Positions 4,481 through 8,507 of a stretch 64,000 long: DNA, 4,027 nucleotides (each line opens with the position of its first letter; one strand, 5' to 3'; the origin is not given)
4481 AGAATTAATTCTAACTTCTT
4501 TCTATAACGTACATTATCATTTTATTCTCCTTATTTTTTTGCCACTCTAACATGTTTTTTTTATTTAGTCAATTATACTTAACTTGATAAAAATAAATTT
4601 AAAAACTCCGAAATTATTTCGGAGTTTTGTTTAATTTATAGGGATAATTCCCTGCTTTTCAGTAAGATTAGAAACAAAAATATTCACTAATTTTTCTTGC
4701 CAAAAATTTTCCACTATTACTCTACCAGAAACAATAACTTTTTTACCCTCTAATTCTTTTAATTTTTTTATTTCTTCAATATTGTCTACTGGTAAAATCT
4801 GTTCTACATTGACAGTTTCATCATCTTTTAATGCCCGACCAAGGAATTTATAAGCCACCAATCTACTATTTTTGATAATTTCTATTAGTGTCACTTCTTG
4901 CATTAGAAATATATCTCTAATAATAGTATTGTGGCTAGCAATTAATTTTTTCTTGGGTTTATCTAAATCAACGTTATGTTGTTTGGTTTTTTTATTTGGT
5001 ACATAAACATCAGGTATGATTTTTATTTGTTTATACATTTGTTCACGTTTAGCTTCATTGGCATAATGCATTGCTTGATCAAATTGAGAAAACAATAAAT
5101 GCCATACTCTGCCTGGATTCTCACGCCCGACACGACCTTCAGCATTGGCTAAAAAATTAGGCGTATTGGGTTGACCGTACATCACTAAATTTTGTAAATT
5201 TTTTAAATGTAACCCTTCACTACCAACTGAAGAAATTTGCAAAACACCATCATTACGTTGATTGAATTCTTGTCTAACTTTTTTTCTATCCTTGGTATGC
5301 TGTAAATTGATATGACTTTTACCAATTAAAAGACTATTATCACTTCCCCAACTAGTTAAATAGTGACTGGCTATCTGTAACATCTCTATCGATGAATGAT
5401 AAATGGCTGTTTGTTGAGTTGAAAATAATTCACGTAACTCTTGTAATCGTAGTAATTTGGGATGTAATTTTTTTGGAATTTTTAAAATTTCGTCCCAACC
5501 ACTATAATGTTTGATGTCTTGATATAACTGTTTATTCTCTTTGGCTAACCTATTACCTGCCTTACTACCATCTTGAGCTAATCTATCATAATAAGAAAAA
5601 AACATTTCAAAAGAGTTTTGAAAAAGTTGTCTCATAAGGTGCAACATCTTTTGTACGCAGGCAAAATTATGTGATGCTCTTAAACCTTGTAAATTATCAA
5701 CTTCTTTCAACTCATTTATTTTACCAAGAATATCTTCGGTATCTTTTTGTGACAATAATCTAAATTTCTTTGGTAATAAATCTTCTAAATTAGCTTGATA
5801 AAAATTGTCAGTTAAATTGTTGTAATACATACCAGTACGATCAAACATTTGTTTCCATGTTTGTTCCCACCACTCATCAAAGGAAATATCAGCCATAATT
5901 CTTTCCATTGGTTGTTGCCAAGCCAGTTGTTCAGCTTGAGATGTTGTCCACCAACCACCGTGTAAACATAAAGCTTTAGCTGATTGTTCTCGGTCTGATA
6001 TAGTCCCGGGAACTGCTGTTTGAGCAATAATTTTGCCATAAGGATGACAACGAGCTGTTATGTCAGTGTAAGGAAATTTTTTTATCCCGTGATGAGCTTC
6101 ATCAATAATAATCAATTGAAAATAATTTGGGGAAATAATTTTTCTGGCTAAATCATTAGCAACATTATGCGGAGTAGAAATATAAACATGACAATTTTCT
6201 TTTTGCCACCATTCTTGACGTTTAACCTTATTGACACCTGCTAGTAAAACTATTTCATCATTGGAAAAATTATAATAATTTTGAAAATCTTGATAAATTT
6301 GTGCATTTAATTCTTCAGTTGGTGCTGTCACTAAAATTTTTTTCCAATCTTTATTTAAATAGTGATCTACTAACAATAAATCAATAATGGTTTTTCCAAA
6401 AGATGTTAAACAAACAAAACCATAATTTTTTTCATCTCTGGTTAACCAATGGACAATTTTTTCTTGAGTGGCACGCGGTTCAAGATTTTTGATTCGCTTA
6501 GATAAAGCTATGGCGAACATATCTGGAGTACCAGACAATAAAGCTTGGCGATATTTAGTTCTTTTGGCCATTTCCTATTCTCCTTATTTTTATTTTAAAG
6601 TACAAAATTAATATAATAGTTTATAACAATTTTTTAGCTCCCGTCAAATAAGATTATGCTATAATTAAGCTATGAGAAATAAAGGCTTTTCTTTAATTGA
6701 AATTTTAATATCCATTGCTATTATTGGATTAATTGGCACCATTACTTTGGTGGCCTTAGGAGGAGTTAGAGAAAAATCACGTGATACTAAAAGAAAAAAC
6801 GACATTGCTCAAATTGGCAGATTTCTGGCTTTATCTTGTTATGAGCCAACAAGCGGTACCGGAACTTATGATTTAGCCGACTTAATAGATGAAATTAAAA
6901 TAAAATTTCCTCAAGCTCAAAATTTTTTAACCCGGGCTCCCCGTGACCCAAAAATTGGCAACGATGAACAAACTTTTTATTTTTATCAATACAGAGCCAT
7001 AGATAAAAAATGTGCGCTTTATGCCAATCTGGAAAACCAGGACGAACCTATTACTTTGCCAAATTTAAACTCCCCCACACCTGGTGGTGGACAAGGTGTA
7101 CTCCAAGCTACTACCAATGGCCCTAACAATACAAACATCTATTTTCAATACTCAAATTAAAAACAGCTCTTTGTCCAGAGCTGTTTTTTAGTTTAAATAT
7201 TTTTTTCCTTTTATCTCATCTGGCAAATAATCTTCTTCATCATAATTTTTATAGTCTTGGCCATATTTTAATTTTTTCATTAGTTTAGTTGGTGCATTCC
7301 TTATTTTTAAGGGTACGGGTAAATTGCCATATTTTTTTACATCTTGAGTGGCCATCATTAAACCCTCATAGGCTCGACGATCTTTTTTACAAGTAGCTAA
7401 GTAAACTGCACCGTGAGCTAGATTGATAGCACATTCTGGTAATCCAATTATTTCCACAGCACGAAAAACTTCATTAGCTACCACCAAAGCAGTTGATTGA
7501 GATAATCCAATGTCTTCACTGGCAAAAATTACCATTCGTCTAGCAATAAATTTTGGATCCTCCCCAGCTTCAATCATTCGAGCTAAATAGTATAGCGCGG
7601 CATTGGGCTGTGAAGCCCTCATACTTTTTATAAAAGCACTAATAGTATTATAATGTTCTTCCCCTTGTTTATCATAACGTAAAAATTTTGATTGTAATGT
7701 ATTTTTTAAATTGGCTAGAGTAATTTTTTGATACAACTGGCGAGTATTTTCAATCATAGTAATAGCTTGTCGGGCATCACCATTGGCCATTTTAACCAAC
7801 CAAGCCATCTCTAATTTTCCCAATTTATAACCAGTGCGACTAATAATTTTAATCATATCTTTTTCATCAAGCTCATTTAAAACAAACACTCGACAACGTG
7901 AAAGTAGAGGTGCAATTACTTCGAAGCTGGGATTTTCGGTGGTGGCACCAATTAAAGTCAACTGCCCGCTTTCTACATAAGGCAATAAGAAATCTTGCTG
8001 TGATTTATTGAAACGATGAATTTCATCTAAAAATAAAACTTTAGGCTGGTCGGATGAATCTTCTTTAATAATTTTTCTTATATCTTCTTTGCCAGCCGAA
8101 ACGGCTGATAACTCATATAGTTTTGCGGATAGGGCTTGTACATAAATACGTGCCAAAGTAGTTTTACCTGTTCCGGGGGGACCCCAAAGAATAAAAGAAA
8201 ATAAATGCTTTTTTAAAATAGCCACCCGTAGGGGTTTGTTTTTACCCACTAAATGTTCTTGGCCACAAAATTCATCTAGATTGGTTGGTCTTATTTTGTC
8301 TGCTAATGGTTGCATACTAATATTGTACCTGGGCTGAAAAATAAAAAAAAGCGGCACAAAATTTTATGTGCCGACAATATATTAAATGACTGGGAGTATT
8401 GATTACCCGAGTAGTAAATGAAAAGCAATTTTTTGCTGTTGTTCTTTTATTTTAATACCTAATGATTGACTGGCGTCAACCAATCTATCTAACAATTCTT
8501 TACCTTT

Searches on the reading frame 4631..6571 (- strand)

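Call 51: search_protein_families(library=pfam, proteins=[window:4631-6571:-], max_evalue=0.001)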
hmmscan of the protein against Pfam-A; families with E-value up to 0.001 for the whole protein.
window:4631-6571:- (646 aa): 4 families
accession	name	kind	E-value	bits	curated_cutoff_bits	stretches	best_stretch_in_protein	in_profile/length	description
PF04851.21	ResIII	-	3.9e-19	69.6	22.5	1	30-186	2-160/164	Type III restriction enzyme, res subunit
PF00270.35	DEAD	-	2e-15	57.4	26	1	35-165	3-132/167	DEAD/DEAH box helicase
PF00271.37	Helicase_C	-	5.5e-09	36.7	23.5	1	377-484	4-109/110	Helicase conserved C-terminal domain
PF04336.18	ACP_PD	-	0.00045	20.8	27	0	59-122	73-132/183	Acyl carrier protein phosphodiesterase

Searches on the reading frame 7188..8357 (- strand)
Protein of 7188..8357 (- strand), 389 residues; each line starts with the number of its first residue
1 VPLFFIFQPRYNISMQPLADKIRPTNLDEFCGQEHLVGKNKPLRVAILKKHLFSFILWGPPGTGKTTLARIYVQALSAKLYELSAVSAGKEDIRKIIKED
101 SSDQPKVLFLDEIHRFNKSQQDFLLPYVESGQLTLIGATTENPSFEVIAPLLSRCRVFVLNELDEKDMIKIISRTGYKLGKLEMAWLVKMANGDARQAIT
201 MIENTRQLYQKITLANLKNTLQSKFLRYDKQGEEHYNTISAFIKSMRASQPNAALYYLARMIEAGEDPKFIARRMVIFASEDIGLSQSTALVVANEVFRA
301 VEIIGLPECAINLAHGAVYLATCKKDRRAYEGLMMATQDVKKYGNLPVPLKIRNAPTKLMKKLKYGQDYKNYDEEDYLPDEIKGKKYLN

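Call 51: search_protein_families(library=pfam, proteins=[window:7188-8357:-], max_evalue=0.001)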
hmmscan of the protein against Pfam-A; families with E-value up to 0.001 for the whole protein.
window:7188-8357:- (389 aa): 14 families
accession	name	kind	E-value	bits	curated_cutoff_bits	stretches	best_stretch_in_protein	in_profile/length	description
PF12002.13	MgsA_C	-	7.8e-49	166.2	27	1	249-387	2-147/167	MgsA AAA+ ATPase C terminal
PF16193.11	AAA_assoc_2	-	7.5e-21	74.6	34.3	1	183-247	11-81/81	AAA C-terminal domain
PF00004.35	AAA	-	2.7e-18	67.1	21.2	1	56-159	2-127/131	ATPase family associated with various cellular activities (AAA)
PF05496.18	RuvB_N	-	1.2e-14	54.8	27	1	22-136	1-116/159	Holliday junction DNA helicase RuvB P-loop domain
PF07728.20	AAA_5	-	4.1e-08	33.8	22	1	55-141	2-103/139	AAA domain (dynein-related subfamily)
PF20720.3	nSTAND3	-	1.8e-06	28.2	27.2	1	47-113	13-74/155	Novel STAND NTPase 3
PF01078.27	Mg_chelatase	-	1.8e-06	28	20.3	0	29-77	4-47/207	Magnesium chelatase, subunit ChlI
PF13401.12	AAA_22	-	1.4e-05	25.8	27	0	56-80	9-36/130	AAA domain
PF00158.32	Sigma54_activat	-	2.4e-05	24.5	20.2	0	107-143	96-132/168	Sigma-54 interaction domain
PF13191.12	AAA_16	-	5.6e-05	24.1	32.6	0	55-79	27-51/167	AAA ATPase domain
PF13173.12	AAA_14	-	5.9e-05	23.5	27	1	56-131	6-88/129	AAA domain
PF14532.12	Sigma54_activ_2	-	8.2e-05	23.3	25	1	46-135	15-103/138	Sigma-54 interaction domain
PF04851.21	ResIII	-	0.0007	20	22.5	0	93-121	114-143/164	Type III restriction enzyme, res subunit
PF07724.20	AAA_2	-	0.00079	19.9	27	0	52-134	3-105/166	AAA domain (Cdc48 subfamily)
